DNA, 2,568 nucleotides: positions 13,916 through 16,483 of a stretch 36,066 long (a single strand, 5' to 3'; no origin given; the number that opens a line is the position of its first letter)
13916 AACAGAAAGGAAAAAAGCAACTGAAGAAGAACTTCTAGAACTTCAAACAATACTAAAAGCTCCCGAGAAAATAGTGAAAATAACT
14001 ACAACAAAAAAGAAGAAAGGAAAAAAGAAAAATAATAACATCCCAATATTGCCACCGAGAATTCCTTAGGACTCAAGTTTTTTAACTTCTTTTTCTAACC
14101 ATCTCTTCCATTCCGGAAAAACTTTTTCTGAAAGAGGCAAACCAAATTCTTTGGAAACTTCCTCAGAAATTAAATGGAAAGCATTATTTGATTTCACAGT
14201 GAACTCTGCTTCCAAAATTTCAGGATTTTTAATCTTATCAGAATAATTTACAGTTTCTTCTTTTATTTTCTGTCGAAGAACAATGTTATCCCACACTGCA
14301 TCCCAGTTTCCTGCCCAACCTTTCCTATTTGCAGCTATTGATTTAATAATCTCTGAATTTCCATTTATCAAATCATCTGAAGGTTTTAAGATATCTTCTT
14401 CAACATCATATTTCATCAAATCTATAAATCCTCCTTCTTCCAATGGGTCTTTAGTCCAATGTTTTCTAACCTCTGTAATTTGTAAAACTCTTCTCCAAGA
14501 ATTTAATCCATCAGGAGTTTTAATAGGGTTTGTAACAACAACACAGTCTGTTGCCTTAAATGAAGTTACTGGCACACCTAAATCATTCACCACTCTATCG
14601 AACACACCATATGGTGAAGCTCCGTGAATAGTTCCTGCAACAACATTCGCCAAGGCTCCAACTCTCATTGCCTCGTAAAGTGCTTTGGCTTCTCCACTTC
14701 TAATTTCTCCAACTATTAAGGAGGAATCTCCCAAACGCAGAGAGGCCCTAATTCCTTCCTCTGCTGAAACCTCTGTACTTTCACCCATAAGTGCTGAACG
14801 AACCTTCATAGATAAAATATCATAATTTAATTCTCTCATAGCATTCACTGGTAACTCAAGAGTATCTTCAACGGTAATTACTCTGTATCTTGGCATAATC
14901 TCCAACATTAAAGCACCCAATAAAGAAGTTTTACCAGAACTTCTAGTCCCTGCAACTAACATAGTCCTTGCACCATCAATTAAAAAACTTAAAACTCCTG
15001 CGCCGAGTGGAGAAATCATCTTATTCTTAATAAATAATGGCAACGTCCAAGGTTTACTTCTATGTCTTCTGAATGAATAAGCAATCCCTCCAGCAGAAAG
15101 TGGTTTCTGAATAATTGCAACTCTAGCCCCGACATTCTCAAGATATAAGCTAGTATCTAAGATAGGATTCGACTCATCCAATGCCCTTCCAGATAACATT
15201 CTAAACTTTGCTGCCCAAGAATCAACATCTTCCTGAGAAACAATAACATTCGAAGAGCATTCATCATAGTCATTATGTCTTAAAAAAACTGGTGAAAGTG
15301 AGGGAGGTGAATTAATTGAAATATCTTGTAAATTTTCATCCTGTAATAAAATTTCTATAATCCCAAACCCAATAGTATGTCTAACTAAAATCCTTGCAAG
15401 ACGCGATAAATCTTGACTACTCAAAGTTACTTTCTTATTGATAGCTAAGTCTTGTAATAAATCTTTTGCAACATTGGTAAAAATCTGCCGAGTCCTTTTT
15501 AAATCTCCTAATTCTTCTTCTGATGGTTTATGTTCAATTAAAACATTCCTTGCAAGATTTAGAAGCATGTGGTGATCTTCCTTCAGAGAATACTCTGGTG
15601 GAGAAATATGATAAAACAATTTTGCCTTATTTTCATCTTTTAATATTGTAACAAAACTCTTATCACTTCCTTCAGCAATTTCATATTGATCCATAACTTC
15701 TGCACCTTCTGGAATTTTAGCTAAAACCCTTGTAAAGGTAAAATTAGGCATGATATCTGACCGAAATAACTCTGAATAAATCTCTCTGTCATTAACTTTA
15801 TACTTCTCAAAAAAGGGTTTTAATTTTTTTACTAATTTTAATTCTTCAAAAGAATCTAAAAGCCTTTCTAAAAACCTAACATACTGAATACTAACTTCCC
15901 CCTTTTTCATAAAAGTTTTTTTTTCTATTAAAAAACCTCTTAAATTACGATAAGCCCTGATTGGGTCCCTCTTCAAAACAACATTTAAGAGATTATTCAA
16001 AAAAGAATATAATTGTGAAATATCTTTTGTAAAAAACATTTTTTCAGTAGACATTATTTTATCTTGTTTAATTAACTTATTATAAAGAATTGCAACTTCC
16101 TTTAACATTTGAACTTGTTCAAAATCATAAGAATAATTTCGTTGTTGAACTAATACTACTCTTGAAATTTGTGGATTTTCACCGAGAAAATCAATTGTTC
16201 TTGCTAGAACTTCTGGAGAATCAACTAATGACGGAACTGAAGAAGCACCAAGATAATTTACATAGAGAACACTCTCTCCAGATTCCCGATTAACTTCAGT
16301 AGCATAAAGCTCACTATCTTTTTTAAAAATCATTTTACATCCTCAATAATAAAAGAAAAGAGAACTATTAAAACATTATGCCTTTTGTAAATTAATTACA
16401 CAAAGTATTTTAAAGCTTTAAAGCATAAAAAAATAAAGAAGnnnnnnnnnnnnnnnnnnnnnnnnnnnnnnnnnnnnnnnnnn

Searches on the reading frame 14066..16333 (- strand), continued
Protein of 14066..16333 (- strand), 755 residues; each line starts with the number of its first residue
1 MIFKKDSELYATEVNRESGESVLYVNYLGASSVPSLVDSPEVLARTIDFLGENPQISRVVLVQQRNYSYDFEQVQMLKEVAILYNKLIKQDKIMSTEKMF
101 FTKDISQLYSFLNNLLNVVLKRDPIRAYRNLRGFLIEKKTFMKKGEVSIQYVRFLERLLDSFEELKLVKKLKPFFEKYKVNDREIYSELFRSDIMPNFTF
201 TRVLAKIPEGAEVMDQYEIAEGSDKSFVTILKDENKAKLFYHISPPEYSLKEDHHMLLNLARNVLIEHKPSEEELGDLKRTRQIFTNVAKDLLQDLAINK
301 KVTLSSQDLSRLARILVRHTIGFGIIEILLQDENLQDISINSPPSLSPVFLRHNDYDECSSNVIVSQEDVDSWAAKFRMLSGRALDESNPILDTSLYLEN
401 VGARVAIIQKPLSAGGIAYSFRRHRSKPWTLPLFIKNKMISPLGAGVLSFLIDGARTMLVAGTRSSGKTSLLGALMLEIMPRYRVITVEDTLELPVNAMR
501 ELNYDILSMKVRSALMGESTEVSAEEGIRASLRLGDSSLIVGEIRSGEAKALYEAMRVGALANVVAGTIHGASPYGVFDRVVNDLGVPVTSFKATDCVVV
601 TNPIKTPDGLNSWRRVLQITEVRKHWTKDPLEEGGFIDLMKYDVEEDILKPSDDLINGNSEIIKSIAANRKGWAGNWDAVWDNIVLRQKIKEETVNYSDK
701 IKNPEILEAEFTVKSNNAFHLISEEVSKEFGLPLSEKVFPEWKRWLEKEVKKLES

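Call 40: predict_structure(alignment_id=A1)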
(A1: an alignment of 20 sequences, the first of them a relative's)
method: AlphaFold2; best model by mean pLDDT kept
length: 721 residues; sequences in the alignment: 20
mean_pLDDT: 56.9   pTM: 0.43
mean pLDDT of the five models: 56.9, 54.7, 49.7, 48.0, 47.8
residues with pLDDT >= 90: 0; 70-90: 168; 50-70: 304; < 50: 249
segments of 3 or more residues with pLDDT < 50: 1-12, 14-36, 185-187, 266-284, 289-301, 323-344, 461-579, 622-641, 674-678
pLDDT, mean of each block of 10 residues (from residue 1): 44 46 37 47 58 73 74 68 74 81 78 70 71 74 63 59 63 62 52 57 57 55 63 71 69 61 50 42 47 47 54 55 43 34 49 68 81 74 70 69 66 60 77 80 74 59 40 37 35 34 37 35 29 29 32 32 36 44 52 62 65 60 38 42 56 69 62 51 67 78 78 67 49
secondary structure, 60 per line:
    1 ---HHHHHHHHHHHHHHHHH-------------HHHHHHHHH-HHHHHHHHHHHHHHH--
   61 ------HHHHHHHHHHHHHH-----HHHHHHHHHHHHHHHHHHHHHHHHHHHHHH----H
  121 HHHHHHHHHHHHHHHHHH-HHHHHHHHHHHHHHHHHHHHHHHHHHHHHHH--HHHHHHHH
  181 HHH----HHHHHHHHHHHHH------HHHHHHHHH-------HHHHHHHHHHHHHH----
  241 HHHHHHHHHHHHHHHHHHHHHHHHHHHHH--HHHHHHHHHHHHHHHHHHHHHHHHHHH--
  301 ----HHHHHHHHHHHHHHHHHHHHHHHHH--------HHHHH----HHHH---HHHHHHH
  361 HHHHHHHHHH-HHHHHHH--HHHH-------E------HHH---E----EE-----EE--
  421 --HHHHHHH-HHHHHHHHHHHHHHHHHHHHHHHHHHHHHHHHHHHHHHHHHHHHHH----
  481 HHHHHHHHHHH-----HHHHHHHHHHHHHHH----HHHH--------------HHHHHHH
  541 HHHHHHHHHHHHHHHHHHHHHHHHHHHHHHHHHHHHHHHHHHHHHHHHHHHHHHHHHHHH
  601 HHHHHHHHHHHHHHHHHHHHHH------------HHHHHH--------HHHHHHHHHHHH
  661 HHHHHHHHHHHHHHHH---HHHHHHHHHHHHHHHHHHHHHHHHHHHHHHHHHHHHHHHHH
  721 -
elements in order (helices of 4 or more, strands of 3 or more residues): H4-20 H34-42 H44-58 H67-80 H86-115 H120-138 H140-170 H173-183 H188-200 H207-215 H223-236 H241-269 H272-298 H305-329 H338-342 H347-350 H354-370 H372-378 H381-384 H423-429 H431-476 H481-491 H497-511 H516-519 H534-622 H635-640 H649-676 H680-720

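Call 57: search_protein_representatives(alignment_id=A1)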
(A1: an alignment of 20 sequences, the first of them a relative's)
Query: 20 sequences, 722 profile positions. Proteins with E-value up to 0.001 (for the whole library): 1129; up to 1e-10: 816; up to 1e-30: 438. The best 150 are listed.
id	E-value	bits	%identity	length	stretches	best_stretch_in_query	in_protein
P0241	7.8e-295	996.6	-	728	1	3-718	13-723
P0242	5.8e-213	725.9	-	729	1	5-714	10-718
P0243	5.5e-199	679.7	-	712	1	3-721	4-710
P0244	8.1e-196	669.2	-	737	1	4-721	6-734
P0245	6.8e-183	626.5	-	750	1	5-714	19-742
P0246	4.6e-172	590.7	-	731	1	20-719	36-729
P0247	2.0e-171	588.6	-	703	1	29-713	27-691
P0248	8.3e-170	583.3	-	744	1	5-720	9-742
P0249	8.8e-170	583.2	-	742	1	2-719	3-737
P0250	7.7e-169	580.1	-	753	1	1-715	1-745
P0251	1.7e-167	575.7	-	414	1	6-409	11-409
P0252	1.1e-165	569.7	-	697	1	17-717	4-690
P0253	1.4e-164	566.0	-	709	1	1-717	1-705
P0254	1.9e-163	562.3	-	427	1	291-721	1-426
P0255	8.6e-153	527.0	-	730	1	5-715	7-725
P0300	7.1e-98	345.5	-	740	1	36-715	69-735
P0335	3.1e-86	307.0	-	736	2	445-705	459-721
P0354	5.1e-80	286.4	-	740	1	47-707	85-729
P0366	5.0e-77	276.6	-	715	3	419-705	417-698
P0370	4.1e-76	273.5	-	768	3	419-702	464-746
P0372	3.0e-75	270.7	-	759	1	61-703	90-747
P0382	2.0e-71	258.1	-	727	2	448-706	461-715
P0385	2.8e-70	254.3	-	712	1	66-706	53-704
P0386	5.5e-70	253.3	-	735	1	31-702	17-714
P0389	3.6e-69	250.6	-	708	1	29-706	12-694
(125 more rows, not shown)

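Call 58: search_protein_families(library=pfam, proteins=[P0300, P0335, P0354, P0366, P0370, P0372, P0382, P0385, P0386, P0389], max_evalue=0.1)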
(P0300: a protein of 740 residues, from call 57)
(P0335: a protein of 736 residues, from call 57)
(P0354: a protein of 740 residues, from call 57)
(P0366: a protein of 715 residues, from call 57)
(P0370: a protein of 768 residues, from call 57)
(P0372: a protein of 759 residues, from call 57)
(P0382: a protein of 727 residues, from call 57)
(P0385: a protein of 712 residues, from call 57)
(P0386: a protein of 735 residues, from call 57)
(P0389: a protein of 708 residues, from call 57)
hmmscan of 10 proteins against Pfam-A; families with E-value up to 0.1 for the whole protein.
P0300 (740 aa): 1 family
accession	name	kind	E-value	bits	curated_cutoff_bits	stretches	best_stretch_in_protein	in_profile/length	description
PF14075.11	UBN_AB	-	0.098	12.7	25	0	216-299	29-115/211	Ubinuclein conserved middle domain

P0335 (736 aa): 3 families
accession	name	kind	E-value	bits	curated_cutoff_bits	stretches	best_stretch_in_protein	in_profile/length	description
PF00482.28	T2SSF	-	0.00047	20.6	25.2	1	479-608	2-121/125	Type II secretion system (T2SS), protein F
PF09548.15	Spore_III_AB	-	0.058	13.8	32.5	0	440-528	5-87/170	Stage III sporulation protein AB (spore_III_AB)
PF04114.19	Gaa1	-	0.075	12.5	28.6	0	629-720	328-392/497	Gaa1-like, GPI transamidase component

P0354 (740 aa): 1 family
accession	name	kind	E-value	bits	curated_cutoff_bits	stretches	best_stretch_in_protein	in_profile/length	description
PF00482.28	T2SSF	-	0.078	13.4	25.2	1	485-618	3-121/125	Type II secretion system (T2SS), protein F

P0366 (715 aa): 2 families
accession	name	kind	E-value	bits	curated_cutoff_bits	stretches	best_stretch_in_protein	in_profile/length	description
PF09548.15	Spore_III_AB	-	0.0014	19.1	32.5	0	459-550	62-154/170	Stage III sporulation protein AB (spore_III_AB)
PF11852.14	Pullul_strch_C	-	0.071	13.1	29.7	0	244-307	65-127/165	Alpha-1,6-glucosidases, pullulanase-type, C-terminal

P0370 (768 aa): 2 families
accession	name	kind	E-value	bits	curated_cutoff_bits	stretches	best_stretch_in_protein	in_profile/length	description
PF00482.28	T2SSF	-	0.00016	22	25.2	1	244-373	4-125/125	Type II secretion system (T2SS), protein F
PF06305.16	LapA_dom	-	0.018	15.4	28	1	462-505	12-55/64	Lipopolysaccharide assembly protein A domain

P0372 (759 aa): 1 family
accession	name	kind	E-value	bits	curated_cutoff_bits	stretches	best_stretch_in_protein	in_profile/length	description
PF20990.2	DUF2207_C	-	0.0087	16.2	33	0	120-186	132-197/247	Predicted membrane protein (DUF2207) C-terminal domain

P0382 (727 aa): 0 families

P0385 (712 aa): 2 families
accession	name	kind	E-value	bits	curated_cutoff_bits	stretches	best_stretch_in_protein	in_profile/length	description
PF00482.28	T2SSF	-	3e-05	24.4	25.2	1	161-282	14-125/125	Type II secretion system (T2SS), protein F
PF24563.1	KH_Mug60-KHD4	-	0.032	14.5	27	1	556-589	7-40/70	Mug60/KHD4 KH type I domain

P0386 (735 aa): 3 families
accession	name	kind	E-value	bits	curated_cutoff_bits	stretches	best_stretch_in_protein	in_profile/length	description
PF00482.28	T2SSF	-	0.0016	18.9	25.2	1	140-271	2-124/125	Type II secretion system (T2SS), protein F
PF11865.14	mTOR_dom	-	0.068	13.6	27.6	0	208-254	87-133/160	Serine/threonine-protein kinase mTOR domain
PF12348.14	CLASP_N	-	0.098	12.6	27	0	574-637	38-100/227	CLASP N terminal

P0389 (708 aa): 1 family
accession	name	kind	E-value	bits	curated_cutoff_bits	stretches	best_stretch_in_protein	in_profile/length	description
PF00482.28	T2SSF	-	7.6e-08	32.8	25.2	1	138-270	2-125/125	Type II secretion system (T2SS), protein F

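Call 68: fold_search(model_id=the predicted structure, library=pdb)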
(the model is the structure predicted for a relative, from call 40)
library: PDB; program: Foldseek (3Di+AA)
matches with E <= 10: 106; with E <= 0.001: 0
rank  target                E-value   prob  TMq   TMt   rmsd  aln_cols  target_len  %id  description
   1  6bs9_A                1.2e-01  1.00  0.15  0.67   3.5       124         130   16  Stage III sporulation protein AB (SpoIIIAB) (released 2018-01-17)
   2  6bs9_B                1.3e-01  1.00  0.14  0.64   3.8       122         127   16  Stage III sporulation protein AB (SpoIIIAB) (released 2018-01-17)
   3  6bs9_C                1.6e-01  1.00  0.14  0.67   3.6       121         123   15  Stage III sporulation protein AB (SpoIIIAB) (released 2018-01-17)
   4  6xr1                  3.3e-01  0.14  0.11  0.14  34.4       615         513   12  Computationally designed right-handed alpha/alpha single-chain toroid with 9 repeats (released 2021-07-14)
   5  3c1q_A                7.4e-01  0.98  0.13  0.64   3.9       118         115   14  The three-dimensional structure of the cytoplasmic domains of EpsF from the Type 2 Secretion System of Vibrio cholerae (released 2009-02-03)
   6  2vma_A                9.6e-01  0.92  0.13  0.61   4.3       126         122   16  The three-dimensional structure of the cytoplasmic domains of EpsF from the Type 2 Secretion System of Vibrio cholerae (released 2009-02-10)
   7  5j1g_B                1.2e+00  0.08  0.07  0.16  22.5       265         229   10  Structure of the spectrin repeats 7 and 8 of the plakin domain of plectin (released 2016-07-20)
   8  5j1g_A                1.3e+00  0.08  0.07  0.16  21.8       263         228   10  Structure of the spectrin repeats 7 and 8 of the plakin domain of plectin (released 2016-07-20)
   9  2vmb_A                1.6e+00  0.84  0.13  0.61   4.3       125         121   16  The three-dimensional structure of the cytoplasmic domains of EpsF from the Type 2 Secretion System of Vibrio cholerae (released 2009-02-10)
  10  1s35                  1.7e+00  0.11  0.10  0.23  21.2       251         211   11  Crystal Structure of Repeats 8 and 9 of Human Erythroid Spectrin (released 2004-04-20)
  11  4ikz                  1.9e+00  0.03  0.09  0.11  28.9       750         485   12  Crystal structure of peptide transporter POT (E310Q mutant) in complex with alafosfalin (released 2013-07-10)
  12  4ikv                  2.5e+00  0.03  0.08  0.11  29.4       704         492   10  Crystal structure of peptide transporter POT (released 2013-07-10)
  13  6e9t_A                2.6e+00  0.06  0.08  0.17  19.6       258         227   12  DHF58 filament (released 2018-11-21)
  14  9ckz_A                3.0e+00  0.03  0.09  0.10  36.0       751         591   11  Cryo-EM structure of human XPR1 in apo state (released 2025-06-18)
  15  8oyy_B                3.1e+00  0.05  0.08  0.16  22.8       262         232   12  De novo designed soluble GPCR-like fold GLF_32 (released 2023-10-18)
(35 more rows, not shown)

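Call 90: search_protein_families(library=pfam, proteins=[L089:9033-9905:+, L089:12995-14431:+, L001:16567-17019:+], max_evalue=0.01)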
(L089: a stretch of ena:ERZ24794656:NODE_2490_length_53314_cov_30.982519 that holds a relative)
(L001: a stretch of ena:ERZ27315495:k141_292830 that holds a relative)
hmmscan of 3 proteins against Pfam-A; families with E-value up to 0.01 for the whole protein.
L089:9033-9905:+ (291 aa): 1 family
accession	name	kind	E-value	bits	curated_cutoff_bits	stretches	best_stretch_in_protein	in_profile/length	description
PF23960.2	DUF7289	-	0.0022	18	27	1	5-37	1-33/238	Family of unknown function (DUF7289)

L089:12995-14431:+ (479 aa): 2 families
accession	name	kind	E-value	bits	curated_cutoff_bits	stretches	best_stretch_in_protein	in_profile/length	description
PF07790.16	Pilin_N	-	0.0028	18.9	25.2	1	5-36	1-31/78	Archaeal Type IV pilin, N-terminal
PF23960.2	DUF7289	-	0.0097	15.9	27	0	5-37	1-33/238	Family of unknown function (DUF7289)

L001:16567-17019:+ (151 aa): 0 families

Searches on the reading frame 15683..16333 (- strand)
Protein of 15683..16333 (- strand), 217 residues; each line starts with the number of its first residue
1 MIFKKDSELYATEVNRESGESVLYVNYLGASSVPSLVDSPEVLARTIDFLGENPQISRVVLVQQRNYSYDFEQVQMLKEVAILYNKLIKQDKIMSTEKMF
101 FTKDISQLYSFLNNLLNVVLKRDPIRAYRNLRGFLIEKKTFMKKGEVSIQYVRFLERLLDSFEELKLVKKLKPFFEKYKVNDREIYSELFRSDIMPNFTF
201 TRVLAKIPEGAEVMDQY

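Call 74: search_solved_structures(query=window:15683-16333:-, max_evalue=10)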
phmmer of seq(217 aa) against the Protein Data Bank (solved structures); distinct sequences matched with E-value up to 10: 0.
